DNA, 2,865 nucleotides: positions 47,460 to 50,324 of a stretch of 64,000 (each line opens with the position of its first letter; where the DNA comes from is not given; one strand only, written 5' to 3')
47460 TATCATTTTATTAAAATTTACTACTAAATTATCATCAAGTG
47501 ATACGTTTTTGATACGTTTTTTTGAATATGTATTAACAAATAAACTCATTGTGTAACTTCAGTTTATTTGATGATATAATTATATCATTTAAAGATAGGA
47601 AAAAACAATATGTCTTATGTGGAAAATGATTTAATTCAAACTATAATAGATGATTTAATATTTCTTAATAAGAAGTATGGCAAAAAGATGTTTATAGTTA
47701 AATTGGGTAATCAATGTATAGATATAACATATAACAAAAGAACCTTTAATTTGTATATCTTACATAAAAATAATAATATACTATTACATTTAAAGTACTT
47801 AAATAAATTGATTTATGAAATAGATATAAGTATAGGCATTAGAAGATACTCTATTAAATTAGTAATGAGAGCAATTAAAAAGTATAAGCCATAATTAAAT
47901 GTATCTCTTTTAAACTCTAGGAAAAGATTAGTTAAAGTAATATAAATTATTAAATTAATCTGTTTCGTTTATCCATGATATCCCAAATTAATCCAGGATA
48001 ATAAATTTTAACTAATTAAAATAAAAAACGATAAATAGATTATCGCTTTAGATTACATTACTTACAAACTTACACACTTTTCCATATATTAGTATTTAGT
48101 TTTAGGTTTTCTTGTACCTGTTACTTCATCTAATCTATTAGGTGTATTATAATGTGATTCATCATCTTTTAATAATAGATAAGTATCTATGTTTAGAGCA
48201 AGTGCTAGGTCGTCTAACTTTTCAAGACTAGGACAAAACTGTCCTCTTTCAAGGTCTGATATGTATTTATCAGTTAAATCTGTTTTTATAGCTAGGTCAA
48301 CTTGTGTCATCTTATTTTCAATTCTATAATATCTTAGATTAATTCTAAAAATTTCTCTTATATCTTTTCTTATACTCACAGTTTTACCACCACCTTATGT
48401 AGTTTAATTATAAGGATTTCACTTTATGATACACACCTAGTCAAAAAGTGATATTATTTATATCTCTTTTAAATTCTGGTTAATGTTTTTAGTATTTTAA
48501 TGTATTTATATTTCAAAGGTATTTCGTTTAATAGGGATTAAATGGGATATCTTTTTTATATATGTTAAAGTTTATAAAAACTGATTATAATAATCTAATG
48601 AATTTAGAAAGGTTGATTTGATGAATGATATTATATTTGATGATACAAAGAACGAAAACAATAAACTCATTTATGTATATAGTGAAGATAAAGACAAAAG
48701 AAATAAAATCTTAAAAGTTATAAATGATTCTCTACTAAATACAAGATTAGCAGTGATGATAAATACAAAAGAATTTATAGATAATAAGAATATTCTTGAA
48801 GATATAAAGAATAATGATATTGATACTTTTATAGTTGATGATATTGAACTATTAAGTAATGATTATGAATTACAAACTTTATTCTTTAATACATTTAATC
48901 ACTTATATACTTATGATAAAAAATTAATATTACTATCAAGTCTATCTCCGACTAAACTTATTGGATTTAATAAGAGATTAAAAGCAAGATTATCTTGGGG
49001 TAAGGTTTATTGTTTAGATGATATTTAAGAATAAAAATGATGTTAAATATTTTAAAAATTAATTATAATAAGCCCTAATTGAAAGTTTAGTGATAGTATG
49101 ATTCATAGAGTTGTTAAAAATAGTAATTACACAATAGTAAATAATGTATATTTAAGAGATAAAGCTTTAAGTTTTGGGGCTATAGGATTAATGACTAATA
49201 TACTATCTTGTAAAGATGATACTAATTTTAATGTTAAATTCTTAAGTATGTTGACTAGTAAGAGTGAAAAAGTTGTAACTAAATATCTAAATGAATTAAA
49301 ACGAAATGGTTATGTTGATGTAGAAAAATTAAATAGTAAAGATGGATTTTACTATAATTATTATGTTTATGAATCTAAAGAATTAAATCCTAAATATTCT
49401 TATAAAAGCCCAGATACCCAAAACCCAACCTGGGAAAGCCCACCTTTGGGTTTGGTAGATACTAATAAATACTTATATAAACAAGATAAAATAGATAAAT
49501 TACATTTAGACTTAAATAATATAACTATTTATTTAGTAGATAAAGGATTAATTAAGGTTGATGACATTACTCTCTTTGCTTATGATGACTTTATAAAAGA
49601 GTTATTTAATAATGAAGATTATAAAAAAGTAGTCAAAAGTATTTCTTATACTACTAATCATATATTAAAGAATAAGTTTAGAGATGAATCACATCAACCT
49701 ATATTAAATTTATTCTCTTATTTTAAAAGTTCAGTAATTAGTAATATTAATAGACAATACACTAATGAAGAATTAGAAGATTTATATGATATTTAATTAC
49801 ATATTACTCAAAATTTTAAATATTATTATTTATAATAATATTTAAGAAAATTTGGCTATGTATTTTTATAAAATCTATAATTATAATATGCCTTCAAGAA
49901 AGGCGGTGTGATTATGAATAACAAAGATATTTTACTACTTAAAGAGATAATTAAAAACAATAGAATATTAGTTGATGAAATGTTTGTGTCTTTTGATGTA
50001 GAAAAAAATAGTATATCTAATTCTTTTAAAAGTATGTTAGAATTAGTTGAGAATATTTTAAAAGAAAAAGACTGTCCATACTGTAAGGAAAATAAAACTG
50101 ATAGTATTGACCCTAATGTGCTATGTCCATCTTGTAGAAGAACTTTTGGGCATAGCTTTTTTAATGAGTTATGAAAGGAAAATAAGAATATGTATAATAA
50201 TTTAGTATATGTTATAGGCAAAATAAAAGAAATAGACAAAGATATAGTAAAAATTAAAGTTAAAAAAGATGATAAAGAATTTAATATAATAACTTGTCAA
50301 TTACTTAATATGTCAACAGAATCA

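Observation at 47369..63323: Integrative element with its own PolB replisome and no virion or conjugation genes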

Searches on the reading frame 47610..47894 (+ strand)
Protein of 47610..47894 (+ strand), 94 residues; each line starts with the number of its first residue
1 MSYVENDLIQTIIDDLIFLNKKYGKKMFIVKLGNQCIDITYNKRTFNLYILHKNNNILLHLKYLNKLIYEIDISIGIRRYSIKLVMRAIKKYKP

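Call 8: search_protein_families(library=pfam, max_evalue=0.1, proteins=[window:47610-47894:+])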
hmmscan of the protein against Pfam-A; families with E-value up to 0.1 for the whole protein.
window:47610-47894:+ (94 aa): 1 family
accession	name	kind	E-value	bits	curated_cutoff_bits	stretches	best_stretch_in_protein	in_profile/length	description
PF21885.1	TMEM181_GOLD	-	0.034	14.6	27.5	1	44-92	62-111/111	TMEM181, GOLD domain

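Call 10: search_protein_families(library=phrogs, max_evalue=0.01, proteins=[window:47610-47894:+])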
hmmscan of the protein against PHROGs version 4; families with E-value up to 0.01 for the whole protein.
window:47610-47894:+ (94 aa): 0 families

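Call 28: search_protein_families(library=padloc, max_evalue=0.01, proteins=[window:47610-47894:+])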
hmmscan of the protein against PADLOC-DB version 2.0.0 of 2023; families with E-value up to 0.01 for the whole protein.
window:47610-47894:+ (94 aa): 0 families

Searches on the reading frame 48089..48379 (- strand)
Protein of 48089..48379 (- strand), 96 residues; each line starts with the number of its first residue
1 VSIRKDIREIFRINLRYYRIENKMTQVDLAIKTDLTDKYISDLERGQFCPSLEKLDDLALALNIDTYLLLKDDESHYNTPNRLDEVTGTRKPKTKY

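Call 8: search_protein_families(library=pfam, max_evalue=0.1, proteins=[window:48089-48379:-])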
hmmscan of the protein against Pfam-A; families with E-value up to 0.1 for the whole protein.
window:48089-48379:- (96 aa): 6 families
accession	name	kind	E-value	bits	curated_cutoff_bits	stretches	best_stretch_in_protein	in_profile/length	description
PF01381.28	HTH_3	-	1.2e-11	44.9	23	1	15-66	1-52/55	Helix-turn-helix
PF12844.13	HTH_19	-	5.5e-09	36.2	30.2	1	14-71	3-60/64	Helix-turn-helix domain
PF13443.12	HTH_26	-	8.7e-05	23.1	22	1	14-65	1-53/63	Cro/C1-type HTH DNA-binding domain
PF13560.12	HTH_31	-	0.00024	21.8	27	1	15-64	6-56/64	Helix-turn-helix domain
PF13413.12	HTH_25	-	0.003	17.8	24.6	1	15-48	2-35/62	Helix-turn-helix domain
PF14006.11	YqzL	-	0.04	14.6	27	1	63-76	12-25/44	YqzL-like protein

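Call 10: search_protein_families(library=phrogs, max_evalue=0.01, proteins=[window:48089-48379:-])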
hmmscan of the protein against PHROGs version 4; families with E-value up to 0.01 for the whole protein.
window:48089-48379:- (96 aa): 14 families
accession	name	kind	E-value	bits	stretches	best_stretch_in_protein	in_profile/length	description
phrog_3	-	transcription regulation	2.4e-12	48.4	1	5-82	83-159/430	transcriptional repressor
phrog_8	-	transcription regulation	5.5e-11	43.5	1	2-78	63-145/346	transcriptional regulator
phrog_2967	-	transcription regulation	3.5e-10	40.8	1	6-92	6-92/225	transcriptional regulator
phrog_2439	-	transcription regulation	1.9e-08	34.6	1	12-79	9-75/367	transcriptional regulator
phrog_4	-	transcription regulation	3.2e-08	33.9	1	10-87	136-205/400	transcriptional repressor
phrog_5823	-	transcription regulation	7e-07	29.7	1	14-80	10-77/404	transcriptional regulator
phrog_1373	-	transcription regulation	1.7e-05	25.9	1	16-75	69-128/166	transcriptional regulator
phrog_30664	-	unknown function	2.8e-05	24.7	1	7-80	106-180/233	-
phrog_4031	-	unknown function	5.4e-05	22.8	1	4-67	512-576/626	-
phrog_4836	-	transcription regulation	6.1e-05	23.7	1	12-79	77-144/194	CII-like regulator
phrog_2339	-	DNA, RNA and nucleotide metabolism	0.0003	21.7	1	5-65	20-81/98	HTH DNA binding protein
phrog_7241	-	transcription regulation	0.00061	20.8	1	15-69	66-120/122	transcriptional regulator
phrog_1468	-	transcription regulation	0.0036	17.9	1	11-43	8-40/67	transcriptional repressor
phrog_2328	-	transcription regulation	0.0045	17.8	1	15-76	20-81/128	transcriptional repressor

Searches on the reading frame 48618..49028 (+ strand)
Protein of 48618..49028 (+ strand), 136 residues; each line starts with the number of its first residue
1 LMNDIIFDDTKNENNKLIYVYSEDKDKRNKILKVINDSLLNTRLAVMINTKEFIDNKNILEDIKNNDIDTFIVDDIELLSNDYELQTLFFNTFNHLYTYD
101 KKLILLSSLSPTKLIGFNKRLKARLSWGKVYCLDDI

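Call 8: search_protein_families(library=pfam, max_evalue=0.1, proteins=[window:48618-49028:+])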
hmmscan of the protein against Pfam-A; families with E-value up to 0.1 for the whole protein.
window:48618-49028:+ (136 aa): 2 families
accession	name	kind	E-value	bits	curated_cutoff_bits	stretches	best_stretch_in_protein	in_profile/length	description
PF00308.24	Bac_DnaA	-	2.4e-13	51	23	1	21-129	57-159/162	Bacterial DnaA ATPAse domain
PF12341.14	Mcl1_mid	-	0.03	14.2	31.5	1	43-127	153-233/291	Minichromosome loss protein, Mcl1, middle region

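Call 10: search_protein_families(library=phrogs, max_evalue=0.01, proteins=[window:48618-49028:+])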
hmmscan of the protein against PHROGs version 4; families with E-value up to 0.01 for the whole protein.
window:48618-49028:+ (136 aa): 0 families

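Call 28: search_protein_families(library=padloc, max_evalue=0.01, proteins=[window:48618-49028:+])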
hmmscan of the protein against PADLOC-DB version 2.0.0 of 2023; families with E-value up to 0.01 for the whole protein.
window:48618-49028:+ (136 aa): 0 families

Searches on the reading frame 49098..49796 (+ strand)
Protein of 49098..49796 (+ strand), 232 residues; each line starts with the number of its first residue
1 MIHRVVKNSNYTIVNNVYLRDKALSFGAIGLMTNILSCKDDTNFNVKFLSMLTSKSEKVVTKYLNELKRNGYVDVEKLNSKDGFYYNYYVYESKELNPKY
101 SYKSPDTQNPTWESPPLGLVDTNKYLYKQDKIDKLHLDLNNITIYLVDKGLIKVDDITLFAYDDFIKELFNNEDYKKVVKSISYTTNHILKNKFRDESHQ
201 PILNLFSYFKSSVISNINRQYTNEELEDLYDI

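Call 8: search_protein_families(library=pfam, max_evalue=0.1, proteins=[window:49098-49796:+])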
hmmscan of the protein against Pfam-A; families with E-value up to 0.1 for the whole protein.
window:49098-49796:+ (232 aa): 5 families
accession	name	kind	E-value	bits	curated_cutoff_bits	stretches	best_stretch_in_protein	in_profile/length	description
PF13730.12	HTH_36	-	0.013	15.7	25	1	28-73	7-55/55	Helix-turn-helix domain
PF21984.2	DnaD_N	-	0.053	14.1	27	0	44-90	36-82/101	DnaD N-terminal domain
PF02082.26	Rrf2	-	0.062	13.9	30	0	28-76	8-56/132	Iron-dependent Transcriptional regulator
PF14544.11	DUF4443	-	0.068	13.6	27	0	5-37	9-41/100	Domain of unknown function (DUF4443)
PF01325.25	Fe_dep_repress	-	0.091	13.4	26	0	60-77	39-56/60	Iron dependent repressor, N-terminal DNA binding domain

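Call 10: search_protein_families(library=phrogs, max_evalue=0.01, proteins=[window:49098-49796:+])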
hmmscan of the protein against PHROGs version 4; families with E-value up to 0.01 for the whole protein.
window:49098-49796:+ (232 aa): 11 families
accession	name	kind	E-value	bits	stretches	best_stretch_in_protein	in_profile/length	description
phrog_4707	-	DNA, RNA and nucleotide metabolism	6.3e-16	59.9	1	2-111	7-117/409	replication initiation protein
phrog_11718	-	unknown function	7.8e-12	46.5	1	2-94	3-99/105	-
phrog_1456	-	DNA, RNA and nucleotide metabolism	2.6e-09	37.6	1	3-83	5-85/365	DNA binding protein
phrog_4221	-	DNA, RNA and nucleotide metabolism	2.6e-08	34.5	1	8-222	10-225/325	replication initiation protein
phrog_186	-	DNA, RNA and nucleotide metabolism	4.2e-07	30.9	1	3-228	14-199/308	DnaD-like helicase loader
phrog_22134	-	unknown function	4.4e-07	30.9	1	14-99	2-89/262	-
phrog_428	-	DNA, RNA and nucleotide metabolism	4.5e-06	27.1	1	3-128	82-198/455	replication initiation protein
phrog_23842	-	unknown function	6.6e-06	26.6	1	7-92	21-108/317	-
phrog_27492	-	unknown function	7.7e-05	23.3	1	4-90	17-104/304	-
phrog_23508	-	unknown function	0.00057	20.9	1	14-78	21-85/110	-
phrog_270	-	DNA, RNA and nucleotide metabolism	0.00063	20.2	1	8-103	29-127/383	replication initiation protein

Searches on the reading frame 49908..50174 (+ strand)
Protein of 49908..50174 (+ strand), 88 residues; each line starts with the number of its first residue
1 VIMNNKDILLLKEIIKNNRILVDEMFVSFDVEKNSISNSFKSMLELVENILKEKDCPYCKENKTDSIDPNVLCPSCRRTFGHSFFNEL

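Call 8: search_protein_families(library=pfam, max_evalue=0.1, proteins=[window:49908-50174:+])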
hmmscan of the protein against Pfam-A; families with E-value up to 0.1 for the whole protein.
window:49908-50174:+ (88 aa): 5 families
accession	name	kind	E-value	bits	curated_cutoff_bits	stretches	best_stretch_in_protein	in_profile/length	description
PF25143.1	Zn_ribbon_IFT122_C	-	0.0053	17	27.3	0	50-66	22-38/38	IFT122, C-terminal zinc ribbon domain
PF10367.15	zf-Vps39_C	-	0.024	14.6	24.7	0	68-85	7-24/41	Vacuolar sorting protein 39 C-terminal zinc finger domain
PF13920.12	zf-C3HC4_3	-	0.065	13.5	27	0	50-64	33-47/49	Zinc finger, C3HC4 type (RING finger)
PF14570.12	zf-RING_4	-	0.067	13.4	27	0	70-80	37-47/48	RING/Ubox like zinc-binding domain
PF17026.10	zf-RRPl_C4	-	0.078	13.6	28.9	1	54-80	2-28/108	Putative ribonucleoprotein zinc-finger pf C4 type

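Call 10: search_protein_families(library=phrogs, max_evalue=0.01, proteins=[window:49908-50174:+])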
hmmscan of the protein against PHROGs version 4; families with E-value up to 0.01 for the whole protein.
window:49908-50174:+ (88 aa): 0 families
